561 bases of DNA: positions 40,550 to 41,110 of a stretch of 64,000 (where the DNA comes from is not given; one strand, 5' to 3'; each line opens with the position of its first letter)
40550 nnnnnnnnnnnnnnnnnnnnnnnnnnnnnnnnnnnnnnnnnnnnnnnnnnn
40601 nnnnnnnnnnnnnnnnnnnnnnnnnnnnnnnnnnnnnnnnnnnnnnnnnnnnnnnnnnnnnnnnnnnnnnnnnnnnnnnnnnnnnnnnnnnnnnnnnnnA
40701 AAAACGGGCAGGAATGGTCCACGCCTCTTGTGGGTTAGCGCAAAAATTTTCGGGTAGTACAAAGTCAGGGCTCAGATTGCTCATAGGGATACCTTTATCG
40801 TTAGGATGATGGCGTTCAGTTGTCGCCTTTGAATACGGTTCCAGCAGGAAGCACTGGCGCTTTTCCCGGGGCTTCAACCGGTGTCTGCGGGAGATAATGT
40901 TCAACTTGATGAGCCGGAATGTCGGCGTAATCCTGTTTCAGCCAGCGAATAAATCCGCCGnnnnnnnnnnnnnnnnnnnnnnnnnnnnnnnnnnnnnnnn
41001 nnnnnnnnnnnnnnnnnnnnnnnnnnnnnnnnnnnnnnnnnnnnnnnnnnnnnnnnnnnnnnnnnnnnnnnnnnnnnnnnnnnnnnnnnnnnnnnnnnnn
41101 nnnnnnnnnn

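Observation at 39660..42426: yeaV-yeaW-yeaX carnitine-to-trimethylamine module with overlapping transporter/oxygenase genes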

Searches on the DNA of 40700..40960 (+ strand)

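Call 7: search_dna_similar(query=window:40700-40960:+, collection=ecoli_genomes, mode=near, max_rows=40, rows=spread)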
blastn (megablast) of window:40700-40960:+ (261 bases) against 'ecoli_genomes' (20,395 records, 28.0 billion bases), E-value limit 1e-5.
Records with a match: 4371; places in all: 4372; records where one place covers at least 80% of the query: 4371.
Genomes with a match: 4371 of 5426; with a place that covers at least 80% of the query: 4371. Places per genome that has any: lowest 1, median 1, highest 2. On chromosomes: 4371 places; on plasmids: 1.
Best place of each record, by identity: >=99% 14; 95-99% 4258; 90-95% 98; 80-90% 1.
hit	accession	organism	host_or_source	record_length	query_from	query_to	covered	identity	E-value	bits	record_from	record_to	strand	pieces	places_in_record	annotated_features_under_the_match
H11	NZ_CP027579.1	Escherichia coli strain 2013C-4282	Homo sapiens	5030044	1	261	100%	100.0%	2e-133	483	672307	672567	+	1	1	yeaV: BCCT family transporter YeaV | yeaW: carnitine monooxygenase, oxygenase subunit YeaW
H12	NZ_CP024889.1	Escherichia coli strain AR_0019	missing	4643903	1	261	100%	97.3%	1e-121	444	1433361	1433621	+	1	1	yeaV: BCCT family transporter YeaV | yeaW: carnitine monooxygenase, oxygenase subunit YeaW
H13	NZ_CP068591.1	Escherichia coli strain EF7-18-58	Gallus gallus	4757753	1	261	100%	97.3%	1e-121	444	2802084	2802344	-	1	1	yeaV: BCCT family transporter YeaV | yeaW: carnitine monooxygenase, oxygenase subunit YeaW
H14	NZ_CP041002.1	Escherichia coli strain FDAARGOS_772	NIST Mixed Microbial RM strain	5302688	1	261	100%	97.3%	1e-121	444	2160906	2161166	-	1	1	yeaV: BCCT family transporter YeaV | yeaW: carnitine monooxygenase, oxygenase subunit YeaW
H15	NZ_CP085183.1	Escherichia coli strain EC7518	Homo sapiens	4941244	1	261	100%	97.3%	1e-121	444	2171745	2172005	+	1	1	yeaV: BCCT family transporter YeaV | yeaW: carnitine monooxygenase, oxygenase subunit YeaW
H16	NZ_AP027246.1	Escherichia coli strain JNE120393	Homo sapiens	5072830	1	261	100%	97.3%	1e-121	444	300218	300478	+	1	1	yeaV: BCCT family transporter YeaV | yeaW: carnitine monooxygenase, oxygenase subunit YeaW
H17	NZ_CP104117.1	Escherichia coli strain USDA-ARS-USMARC-50748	Bos taurus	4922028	1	261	100%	97.3%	1e-121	444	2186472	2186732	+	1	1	yeaV: BCCT family transporter YeaV | yeaW: carnitine monooxygenase, oxygenase subunit YeaW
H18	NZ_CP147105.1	Escherichia coli strain KKa014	river water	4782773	1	261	100%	97.3%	1e-121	444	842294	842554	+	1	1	yeaV: BCCT family transporter YeaV | yeaW: carnitine monooxygenase, oxygenase subunit YeaW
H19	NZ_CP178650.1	Escherichia coli strain VTB96816v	Chicken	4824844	1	261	100%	97.3%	1e-121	444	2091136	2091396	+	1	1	yeaV: BCCT family transporter YeaV | yeaW: carnitine monooxygenase, oxygenase subunit YeaW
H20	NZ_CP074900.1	Escherichia coli strain 10_253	Homo sapiens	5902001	1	261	100%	97.3%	1e-121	444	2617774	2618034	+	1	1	yeaV: BCCT family transporter YeaV | yeaW: carnitine monooxygenase, oxygenase subunit YeaW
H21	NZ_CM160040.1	Escherichia coli strain Eco_70239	Homo sapiens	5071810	1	261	100%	97.3%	1e-121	444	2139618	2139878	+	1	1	yeaV: BCCT family transporter YeaV | yeaW: carnitine monooxygenase, oxygenase subunit YeaW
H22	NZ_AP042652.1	Escherichia coli strain OkiPb01708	bovine feces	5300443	1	261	100%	97.3%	1e-121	444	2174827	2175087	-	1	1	yeaV: BCCT family transporter YeaV | yeaW: carnitine monooxygenase, oxygenase subunit YeaW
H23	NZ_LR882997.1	Escherichia coli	-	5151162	1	261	100%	97.3%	1e-121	444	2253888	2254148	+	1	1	yeaV: BCCT family transporter YeaV | yeaW: carnitine monooxygenase, oxygenase subunit YeaW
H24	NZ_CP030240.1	Escherichia coli strain ER1709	-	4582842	1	261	100%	96.9%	5e-120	438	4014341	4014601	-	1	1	yeaV: BCCT family transporter YeaV | yeaW: carnitine monooxygenase, oxygenase subunit YeaW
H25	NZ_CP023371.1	Escherichia coli strain 1283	canine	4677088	1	261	100%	96.9%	5e-120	438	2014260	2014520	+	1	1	yeaV: BCCT family transporter YeaV | yeaW: carnitine monooxygenase, oxygenase subunit YeaW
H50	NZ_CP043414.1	Escherichia coli strain EC42405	bovine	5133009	3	261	99%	89.6%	3e-87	329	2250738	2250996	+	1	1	yeaV: BCCT family transporter YeaV | yeaW: carnitine monooxygenase, oxygenase subunit YeaW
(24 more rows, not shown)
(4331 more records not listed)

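Call 9: get_annotated_region(hit=H50, flank=3000)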
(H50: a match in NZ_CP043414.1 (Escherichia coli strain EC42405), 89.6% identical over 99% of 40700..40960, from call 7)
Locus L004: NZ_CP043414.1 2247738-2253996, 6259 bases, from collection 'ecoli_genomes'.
description: Escherichia coli strain EC42405 chromosome, complete genome
organism: Escherichia coli strain EC42405 (NCBI taxid 562)
replicon: chromosome; assembly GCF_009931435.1
host: bovine; source: missing; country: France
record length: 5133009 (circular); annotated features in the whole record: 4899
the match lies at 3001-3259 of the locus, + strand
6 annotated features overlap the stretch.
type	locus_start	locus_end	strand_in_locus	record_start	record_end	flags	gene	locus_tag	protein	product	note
CDS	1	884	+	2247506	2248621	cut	rnd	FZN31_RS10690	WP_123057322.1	ribonuclease D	-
CDS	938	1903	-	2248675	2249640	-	yeaX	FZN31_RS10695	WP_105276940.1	carnitine monooxygenase reductase subunit YeaX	-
CDS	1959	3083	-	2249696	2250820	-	yeaW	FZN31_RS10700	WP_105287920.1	carnitine monooxygenase, oxygenase subunit YeaW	-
CDS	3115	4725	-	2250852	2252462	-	yeaV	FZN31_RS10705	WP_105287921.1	BCCT family transporter YeaV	-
CDS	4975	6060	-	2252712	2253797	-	dmlA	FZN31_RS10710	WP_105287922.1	multifunctional D-malate/3-isopropylmalate/tartarate dehydrogenase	-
CDS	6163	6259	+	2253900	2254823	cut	dmlR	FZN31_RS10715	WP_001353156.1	DNA-binding transcriptional regulator DmlR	-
